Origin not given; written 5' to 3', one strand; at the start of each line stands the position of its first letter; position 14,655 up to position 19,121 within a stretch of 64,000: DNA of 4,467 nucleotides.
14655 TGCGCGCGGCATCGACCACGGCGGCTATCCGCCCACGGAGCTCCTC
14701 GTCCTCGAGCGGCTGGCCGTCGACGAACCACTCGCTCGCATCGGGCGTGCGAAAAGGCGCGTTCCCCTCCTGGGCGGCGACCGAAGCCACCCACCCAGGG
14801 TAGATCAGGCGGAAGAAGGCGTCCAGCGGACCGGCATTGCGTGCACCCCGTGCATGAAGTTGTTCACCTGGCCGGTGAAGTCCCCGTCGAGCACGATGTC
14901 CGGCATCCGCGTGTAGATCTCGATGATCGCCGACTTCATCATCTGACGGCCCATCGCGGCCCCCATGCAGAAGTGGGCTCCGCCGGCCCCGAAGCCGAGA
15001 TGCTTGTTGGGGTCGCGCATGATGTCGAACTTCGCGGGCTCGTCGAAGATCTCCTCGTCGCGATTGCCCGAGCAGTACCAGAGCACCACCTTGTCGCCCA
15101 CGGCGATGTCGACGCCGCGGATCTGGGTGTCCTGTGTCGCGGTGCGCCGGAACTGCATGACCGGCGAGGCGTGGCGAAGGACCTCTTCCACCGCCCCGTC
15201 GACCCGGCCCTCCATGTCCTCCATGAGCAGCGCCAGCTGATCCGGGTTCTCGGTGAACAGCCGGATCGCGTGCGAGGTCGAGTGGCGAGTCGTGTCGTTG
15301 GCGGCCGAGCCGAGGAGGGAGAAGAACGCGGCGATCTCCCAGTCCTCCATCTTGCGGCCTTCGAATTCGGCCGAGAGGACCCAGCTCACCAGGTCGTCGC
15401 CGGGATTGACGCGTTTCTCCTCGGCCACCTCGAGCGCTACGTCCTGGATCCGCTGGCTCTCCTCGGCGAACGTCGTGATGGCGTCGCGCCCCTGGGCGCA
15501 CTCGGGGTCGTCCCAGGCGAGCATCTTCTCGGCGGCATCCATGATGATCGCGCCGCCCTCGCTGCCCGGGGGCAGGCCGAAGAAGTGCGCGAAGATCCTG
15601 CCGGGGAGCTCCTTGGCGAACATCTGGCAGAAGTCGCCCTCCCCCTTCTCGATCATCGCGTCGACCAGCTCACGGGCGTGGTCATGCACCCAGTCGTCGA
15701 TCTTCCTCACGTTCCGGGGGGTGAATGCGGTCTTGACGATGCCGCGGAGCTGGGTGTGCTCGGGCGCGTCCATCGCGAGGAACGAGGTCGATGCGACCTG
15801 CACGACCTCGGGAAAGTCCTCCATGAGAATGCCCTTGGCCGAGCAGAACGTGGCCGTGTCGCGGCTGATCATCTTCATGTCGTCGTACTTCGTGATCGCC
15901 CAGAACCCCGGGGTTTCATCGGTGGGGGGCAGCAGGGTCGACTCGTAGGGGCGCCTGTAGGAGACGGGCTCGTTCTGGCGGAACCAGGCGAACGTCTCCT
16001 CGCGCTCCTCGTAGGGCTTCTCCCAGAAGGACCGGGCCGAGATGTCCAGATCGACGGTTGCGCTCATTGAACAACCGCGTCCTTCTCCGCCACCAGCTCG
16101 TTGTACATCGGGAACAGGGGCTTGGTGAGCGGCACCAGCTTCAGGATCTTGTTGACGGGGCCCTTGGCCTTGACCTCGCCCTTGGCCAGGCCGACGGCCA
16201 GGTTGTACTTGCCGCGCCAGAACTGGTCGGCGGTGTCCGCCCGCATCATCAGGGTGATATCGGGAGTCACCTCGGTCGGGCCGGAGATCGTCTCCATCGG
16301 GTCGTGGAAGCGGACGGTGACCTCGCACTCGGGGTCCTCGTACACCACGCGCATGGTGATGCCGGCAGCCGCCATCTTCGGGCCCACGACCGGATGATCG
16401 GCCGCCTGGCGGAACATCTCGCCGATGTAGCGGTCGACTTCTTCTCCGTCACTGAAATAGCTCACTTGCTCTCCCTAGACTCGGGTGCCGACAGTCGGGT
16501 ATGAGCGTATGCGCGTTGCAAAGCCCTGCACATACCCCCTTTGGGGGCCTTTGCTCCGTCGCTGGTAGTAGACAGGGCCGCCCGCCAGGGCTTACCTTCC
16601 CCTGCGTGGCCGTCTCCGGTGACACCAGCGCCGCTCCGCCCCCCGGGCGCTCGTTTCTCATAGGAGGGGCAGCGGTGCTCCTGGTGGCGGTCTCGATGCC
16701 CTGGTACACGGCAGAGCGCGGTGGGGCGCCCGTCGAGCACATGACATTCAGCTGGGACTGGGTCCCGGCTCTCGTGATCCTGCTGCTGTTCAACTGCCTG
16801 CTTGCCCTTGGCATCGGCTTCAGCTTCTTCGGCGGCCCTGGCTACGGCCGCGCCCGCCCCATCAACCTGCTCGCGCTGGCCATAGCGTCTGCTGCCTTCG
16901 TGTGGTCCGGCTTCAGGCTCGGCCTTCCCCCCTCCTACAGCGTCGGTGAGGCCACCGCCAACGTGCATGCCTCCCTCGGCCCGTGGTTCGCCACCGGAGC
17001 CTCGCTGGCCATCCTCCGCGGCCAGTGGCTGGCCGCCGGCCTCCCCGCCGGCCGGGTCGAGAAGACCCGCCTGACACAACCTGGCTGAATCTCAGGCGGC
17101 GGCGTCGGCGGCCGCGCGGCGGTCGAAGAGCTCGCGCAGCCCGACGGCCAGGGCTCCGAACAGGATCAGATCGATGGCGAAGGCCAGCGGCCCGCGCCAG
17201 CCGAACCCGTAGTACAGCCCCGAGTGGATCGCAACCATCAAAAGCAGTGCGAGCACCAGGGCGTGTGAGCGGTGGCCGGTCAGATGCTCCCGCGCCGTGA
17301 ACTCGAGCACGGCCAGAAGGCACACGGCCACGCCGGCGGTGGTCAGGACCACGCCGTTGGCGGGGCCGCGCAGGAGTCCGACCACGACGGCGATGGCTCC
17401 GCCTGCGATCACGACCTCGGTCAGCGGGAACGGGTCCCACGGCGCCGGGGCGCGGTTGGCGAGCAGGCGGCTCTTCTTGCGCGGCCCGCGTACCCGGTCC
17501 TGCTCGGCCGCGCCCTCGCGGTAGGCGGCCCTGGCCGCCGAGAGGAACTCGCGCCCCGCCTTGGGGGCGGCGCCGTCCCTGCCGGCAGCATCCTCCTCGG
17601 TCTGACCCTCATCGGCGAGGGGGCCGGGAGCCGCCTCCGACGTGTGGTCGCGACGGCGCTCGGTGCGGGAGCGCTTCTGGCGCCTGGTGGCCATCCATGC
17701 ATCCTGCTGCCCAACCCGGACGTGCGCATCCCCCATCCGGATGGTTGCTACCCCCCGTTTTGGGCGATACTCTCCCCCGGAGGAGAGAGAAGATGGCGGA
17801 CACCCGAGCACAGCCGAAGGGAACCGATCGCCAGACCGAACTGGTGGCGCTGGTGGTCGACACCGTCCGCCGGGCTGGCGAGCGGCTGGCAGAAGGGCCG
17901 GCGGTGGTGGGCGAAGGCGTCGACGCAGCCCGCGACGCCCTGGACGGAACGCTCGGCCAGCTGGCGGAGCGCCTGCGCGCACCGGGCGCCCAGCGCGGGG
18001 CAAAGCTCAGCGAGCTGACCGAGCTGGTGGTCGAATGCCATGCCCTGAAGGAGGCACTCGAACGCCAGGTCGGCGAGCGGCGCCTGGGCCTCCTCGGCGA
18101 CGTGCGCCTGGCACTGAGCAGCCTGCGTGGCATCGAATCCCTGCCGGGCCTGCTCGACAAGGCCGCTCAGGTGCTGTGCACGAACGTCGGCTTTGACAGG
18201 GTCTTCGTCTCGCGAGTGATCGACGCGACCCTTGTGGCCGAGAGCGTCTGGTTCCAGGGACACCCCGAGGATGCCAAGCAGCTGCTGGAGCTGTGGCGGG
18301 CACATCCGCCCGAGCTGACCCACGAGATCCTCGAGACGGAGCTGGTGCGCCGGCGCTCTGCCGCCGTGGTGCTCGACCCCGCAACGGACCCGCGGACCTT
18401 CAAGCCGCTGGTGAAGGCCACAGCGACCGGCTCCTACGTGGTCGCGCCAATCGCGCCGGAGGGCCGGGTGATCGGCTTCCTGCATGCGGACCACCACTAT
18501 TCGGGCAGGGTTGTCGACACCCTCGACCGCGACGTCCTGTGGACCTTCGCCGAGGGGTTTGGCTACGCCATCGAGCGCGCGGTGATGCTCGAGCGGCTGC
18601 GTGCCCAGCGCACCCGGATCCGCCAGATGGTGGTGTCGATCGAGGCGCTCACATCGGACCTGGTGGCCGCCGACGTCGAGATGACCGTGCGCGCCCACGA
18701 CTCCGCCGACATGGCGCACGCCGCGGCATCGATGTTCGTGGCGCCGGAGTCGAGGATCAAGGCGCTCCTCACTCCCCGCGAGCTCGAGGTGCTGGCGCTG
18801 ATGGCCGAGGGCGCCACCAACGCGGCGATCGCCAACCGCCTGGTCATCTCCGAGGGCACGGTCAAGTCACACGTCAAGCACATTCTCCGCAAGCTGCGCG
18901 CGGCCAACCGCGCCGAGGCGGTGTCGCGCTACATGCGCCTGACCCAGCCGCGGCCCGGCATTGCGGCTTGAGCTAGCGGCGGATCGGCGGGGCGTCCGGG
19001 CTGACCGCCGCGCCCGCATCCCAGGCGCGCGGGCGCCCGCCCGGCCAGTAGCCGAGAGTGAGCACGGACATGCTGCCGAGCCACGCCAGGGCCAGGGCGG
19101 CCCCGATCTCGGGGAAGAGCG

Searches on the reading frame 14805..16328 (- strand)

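Call 74: search_protein_families(library=pfam, proteins=[window:14805-16328:-])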
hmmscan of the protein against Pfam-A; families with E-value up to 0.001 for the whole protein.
window:14805-16328:- (507 aa): 1 family
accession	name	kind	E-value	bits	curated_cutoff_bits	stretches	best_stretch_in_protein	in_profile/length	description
PF00067.27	p450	-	5.4e-20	72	22.8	1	298-471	220-428/462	Cytochrome P450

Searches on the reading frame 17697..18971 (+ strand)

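Call 74: search_protein_families(library=pfam, proteins=[window:17697-18971:+])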
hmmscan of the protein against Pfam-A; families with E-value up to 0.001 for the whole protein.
window:17697-18971:+ (424 aa): 5 families
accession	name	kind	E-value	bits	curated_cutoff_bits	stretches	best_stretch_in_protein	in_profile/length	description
PF00196.25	GerE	-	1.2e-19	70.1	23.5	1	357-410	2-55/57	Bacterial regulatory proteins, luxR family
PF04545.22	Sigma70_r4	-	2.7e-07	30.4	24.1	1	358-402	5-50/50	Sigma-70, region 4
PF13185.12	GAF_2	-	8.2e-06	26.5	28.6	1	197-293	34-136/136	GAF domain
PF01590.32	GAF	-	2.9e-05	25.1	22.4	1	151-285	4-126/133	GAF domain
PF08281.18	Sigma70_r4_2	-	4.7e-05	23.4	25.7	1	357-400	10-54/54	Sigma-70, region 4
